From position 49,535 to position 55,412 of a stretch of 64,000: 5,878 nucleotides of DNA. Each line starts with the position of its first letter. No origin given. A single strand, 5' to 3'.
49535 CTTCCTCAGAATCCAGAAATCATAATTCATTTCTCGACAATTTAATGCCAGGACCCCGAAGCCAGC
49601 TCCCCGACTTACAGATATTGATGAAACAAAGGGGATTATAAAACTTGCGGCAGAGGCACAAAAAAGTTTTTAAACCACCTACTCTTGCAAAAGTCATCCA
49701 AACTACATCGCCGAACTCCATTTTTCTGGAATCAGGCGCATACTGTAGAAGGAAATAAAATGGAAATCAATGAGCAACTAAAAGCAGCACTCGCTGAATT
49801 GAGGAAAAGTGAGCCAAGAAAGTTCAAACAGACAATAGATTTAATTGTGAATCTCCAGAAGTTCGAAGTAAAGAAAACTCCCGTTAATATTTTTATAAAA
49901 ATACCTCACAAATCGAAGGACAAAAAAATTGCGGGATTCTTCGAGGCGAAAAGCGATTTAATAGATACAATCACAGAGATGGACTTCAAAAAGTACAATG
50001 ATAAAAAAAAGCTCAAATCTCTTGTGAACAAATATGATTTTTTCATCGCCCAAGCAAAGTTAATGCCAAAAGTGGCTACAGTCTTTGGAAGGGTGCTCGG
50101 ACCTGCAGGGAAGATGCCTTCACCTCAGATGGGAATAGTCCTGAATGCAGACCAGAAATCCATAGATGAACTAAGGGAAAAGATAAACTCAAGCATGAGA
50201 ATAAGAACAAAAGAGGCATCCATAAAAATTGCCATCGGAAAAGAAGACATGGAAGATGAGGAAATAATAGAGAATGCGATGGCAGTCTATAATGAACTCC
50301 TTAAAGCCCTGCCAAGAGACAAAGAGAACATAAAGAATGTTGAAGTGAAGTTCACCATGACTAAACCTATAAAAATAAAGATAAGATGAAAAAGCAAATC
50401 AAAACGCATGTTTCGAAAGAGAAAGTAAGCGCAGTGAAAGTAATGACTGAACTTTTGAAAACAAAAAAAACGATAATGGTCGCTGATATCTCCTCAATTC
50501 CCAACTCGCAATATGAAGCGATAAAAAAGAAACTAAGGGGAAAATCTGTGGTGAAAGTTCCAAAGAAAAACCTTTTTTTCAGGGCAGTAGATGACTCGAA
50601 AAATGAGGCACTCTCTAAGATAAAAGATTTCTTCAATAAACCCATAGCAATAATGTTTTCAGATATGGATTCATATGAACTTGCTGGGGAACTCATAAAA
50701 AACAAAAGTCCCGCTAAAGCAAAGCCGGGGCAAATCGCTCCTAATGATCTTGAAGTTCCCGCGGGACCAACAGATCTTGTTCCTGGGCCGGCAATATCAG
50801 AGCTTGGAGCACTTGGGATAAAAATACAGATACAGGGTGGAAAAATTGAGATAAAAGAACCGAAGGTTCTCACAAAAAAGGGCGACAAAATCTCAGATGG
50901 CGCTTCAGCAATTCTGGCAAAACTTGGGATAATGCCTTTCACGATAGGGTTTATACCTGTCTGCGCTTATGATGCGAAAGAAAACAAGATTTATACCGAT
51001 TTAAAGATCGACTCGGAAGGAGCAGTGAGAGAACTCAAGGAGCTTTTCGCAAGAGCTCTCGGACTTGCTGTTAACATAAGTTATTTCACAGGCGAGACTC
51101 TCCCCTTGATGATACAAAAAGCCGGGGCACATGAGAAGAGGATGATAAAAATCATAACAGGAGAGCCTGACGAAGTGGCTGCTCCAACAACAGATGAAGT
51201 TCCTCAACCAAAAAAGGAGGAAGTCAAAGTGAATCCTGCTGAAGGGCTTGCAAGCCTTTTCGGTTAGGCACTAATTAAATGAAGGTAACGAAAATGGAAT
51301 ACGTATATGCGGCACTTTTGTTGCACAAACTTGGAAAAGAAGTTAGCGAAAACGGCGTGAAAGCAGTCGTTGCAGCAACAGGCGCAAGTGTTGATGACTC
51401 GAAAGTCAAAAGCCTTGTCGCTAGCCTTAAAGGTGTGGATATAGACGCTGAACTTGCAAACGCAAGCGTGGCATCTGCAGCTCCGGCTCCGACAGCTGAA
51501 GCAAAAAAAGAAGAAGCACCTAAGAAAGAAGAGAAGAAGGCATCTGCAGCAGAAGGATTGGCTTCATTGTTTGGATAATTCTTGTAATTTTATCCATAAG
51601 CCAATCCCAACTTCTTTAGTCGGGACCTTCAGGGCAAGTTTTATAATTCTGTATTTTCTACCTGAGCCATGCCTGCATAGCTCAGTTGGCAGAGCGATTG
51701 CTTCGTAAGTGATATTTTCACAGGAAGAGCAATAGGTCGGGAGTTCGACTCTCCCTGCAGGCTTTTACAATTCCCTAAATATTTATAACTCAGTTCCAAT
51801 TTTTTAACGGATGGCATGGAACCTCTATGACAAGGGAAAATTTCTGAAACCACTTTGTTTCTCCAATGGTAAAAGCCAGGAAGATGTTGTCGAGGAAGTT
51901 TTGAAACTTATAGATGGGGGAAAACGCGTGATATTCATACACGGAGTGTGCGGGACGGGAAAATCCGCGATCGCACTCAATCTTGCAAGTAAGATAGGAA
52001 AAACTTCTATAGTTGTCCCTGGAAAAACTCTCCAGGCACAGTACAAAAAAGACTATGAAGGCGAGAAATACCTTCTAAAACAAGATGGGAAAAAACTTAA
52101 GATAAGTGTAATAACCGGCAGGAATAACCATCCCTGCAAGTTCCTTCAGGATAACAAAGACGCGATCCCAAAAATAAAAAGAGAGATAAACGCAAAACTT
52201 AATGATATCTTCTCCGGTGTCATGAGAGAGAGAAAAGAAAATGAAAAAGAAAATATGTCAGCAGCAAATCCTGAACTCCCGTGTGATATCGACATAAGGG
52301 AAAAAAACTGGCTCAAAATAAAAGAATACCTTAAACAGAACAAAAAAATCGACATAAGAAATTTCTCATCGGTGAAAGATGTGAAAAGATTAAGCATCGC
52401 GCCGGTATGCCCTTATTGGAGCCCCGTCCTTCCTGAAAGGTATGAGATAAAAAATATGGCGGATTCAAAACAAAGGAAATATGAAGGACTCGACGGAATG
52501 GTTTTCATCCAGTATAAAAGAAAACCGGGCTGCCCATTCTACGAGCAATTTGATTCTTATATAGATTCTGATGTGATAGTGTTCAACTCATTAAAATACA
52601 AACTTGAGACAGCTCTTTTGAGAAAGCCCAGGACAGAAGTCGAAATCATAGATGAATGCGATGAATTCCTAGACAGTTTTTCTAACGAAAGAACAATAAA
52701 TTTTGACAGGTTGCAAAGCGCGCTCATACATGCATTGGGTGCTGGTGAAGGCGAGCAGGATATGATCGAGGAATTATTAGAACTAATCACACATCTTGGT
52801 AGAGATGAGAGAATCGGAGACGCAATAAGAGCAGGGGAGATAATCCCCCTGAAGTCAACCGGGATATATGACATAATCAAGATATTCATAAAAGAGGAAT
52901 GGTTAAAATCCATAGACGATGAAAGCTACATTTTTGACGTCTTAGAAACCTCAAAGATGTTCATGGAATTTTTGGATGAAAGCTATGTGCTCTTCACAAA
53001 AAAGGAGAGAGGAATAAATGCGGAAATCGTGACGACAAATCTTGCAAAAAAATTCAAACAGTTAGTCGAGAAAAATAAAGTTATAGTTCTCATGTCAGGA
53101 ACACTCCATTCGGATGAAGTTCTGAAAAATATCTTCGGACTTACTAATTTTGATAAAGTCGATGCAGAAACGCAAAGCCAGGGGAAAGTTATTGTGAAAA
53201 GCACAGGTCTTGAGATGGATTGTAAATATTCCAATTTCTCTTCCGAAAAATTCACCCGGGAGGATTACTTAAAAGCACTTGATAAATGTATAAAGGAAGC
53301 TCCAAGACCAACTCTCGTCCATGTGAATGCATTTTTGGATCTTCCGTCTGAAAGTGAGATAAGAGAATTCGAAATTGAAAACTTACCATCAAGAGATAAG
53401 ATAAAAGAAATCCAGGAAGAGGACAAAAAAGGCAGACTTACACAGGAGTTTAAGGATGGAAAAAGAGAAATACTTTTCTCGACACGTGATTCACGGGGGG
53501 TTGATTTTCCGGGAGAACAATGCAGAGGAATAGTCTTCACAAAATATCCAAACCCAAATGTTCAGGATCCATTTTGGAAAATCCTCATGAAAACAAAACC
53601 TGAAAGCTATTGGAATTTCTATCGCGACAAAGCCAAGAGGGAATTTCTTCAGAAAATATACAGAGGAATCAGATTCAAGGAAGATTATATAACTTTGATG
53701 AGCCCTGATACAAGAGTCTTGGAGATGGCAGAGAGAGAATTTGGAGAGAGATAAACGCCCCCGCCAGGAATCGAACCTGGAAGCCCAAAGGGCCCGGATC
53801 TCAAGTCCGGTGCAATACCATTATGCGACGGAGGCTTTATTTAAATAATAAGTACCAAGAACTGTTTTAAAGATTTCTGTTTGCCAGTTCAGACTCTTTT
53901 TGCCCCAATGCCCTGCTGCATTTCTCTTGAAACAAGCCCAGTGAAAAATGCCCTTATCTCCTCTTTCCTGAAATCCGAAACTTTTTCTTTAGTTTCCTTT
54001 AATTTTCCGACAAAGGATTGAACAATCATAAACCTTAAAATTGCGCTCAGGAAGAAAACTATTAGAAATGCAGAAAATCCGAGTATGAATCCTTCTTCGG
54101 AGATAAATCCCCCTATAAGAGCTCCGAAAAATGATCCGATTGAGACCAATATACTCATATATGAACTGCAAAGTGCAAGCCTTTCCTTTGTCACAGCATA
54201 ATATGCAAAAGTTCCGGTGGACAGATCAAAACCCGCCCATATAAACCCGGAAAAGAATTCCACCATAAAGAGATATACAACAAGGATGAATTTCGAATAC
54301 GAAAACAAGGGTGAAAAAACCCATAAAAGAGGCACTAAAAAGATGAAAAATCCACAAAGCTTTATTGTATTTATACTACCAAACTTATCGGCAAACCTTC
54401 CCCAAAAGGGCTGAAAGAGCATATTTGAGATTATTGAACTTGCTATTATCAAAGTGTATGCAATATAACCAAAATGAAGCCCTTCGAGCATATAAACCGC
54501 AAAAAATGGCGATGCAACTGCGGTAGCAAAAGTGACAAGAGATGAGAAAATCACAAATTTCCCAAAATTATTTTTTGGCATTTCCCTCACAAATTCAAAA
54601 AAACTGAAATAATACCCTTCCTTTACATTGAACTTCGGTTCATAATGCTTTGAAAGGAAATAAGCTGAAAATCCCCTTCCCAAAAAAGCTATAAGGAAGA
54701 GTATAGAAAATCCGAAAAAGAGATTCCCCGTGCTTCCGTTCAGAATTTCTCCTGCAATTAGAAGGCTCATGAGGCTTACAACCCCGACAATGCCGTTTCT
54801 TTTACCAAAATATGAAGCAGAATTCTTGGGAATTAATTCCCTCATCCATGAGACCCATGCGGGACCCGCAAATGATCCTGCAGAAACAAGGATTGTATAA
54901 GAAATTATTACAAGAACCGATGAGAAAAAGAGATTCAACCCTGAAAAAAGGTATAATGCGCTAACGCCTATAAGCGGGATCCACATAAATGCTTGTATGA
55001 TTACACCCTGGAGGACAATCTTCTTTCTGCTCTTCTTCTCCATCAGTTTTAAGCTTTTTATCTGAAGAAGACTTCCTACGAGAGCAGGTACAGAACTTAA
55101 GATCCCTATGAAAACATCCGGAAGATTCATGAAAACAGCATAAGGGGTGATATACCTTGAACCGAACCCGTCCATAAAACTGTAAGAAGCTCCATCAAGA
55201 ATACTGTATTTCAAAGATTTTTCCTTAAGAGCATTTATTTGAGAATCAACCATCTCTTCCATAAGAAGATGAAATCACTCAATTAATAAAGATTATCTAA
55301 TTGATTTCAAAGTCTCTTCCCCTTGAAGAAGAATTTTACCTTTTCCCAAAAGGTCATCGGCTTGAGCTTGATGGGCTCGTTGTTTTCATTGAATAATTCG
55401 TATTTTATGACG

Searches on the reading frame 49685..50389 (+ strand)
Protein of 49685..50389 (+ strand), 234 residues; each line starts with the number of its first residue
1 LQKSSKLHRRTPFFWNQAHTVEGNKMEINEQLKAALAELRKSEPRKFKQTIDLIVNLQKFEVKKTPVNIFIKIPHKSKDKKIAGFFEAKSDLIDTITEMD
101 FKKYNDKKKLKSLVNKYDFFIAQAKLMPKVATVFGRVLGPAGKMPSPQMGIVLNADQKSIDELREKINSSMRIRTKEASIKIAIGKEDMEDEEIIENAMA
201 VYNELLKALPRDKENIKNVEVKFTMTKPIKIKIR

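Call 48: search_protein_families(library=pfam, proteins=[window:49685-50389:+], max_evalue=0.0001)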
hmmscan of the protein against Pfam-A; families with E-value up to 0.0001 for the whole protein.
window:49685-50389:+ (234 aa): 1 family
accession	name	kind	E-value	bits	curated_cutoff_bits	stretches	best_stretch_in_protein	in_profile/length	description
PF00687.26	Ribosomal_L1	-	9.5e-32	110.6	32.2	1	39-226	1-197/198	Ribosomal protein L1p/L10e family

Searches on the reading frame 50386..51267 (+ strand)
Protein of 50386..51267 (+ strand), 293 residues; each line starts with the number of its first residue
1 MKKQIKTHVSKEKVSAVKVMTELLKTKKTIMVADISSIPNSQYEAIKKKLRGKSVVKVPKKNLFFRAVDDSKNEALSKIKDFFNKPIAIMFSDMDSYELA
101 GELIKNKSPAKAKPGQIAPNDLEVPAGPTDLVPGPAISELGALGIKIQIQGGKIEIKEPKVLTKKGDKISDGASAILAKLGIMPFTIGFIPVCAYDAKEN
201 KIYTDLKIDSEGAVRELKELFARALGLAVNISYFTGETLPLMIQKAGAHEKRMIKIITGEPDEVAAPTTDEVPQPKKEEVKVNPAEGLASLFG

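Call 48: search_protein_families(library=pfam, proteins=[window:50386-51267:+], max_evalue=0.0001)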
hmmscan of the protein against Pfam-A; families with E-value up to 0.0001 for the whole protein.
window:50386-51267:+ (293 aa): 2 families
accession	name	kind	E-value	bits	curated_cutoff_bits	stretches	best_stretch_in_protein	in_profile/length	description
PF17777.6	RL10P_insert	-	1e-18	67.4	29.1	1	112-182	1-71/71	Insertion domain in 60S ribosomal protein L10P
PF00466.25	Ribosomal_L10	-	5.2e-15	55.8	22.8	1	10-103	3-95/100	Ribosomal protein L10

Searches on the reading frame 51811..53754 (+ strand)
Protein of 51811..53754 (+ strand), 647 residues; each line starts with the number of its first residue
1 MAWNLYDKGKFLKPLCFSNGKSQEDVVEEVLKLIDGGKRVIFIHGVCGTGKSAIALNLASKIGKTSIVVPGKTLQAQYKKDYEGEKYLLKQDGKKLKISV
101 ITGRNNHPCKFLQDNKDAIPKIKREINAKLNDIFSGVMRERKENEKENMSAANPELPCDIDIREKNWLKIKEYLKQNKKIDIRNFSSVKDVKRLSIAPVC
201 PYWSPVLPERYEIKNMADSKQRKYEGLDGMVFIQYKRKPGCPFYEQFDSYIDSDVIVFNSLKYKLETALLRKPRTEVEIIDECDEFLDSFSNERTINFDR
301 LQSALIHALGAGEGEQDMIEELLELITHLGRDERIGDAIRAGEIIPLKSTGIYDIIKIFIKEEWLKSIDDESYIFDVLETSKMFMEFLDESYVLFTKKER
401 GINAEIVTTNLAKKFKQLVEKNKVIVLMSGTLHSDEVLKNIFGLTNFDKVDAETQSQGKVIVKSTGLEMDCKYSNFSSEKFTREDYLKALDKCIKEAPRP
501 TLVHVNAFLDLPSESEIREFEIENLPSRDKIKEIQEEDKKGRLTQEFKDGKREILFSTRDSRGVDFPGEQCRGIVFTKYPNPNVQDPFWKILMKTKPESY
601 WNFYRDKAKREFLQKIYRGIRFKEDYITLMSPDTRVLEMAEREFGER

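Call 47: search_protein_families(library=pfam, proteins=[window:51811-53754:+], max_evalue=0.0001)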
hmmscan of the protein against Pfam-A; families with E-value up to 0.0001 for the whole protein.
window:51811-53754:+ (647 aa): 3 families
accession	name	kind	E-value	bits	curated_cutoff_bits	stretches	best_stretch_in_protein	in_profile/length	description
PF13307.12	Helicase_C_2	-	3.3e-15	57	25.3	1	529-639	36-157/170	Helicase C-terminal domain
PF04851.21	ResIII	-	1.2e-05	25.8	22.5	1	22-108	7-95/164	Type III restriction enzyme, res subunit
PF09848.15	SLFN-g3_helicase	-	1.8e-05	24.6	24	0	38-90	1-60/354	Schlafen group 3, DNA/RNA helicase domain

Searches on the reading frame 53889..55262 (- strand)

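Call 47: search_protein_families(library=pfam, proteins=[window:53889-55262:-], max_evalue=0.0001)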
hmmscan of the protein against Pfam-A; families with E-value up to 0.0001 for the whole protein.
window:53889-55262:- (457 aa): 1 family
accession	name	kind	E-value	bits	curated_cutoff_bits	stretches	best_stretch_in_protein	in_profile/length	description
PF07690.21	MFS_1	-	1.5e-24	87.1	33.4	2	29-345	6-315/347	Major Facilitator Superfamily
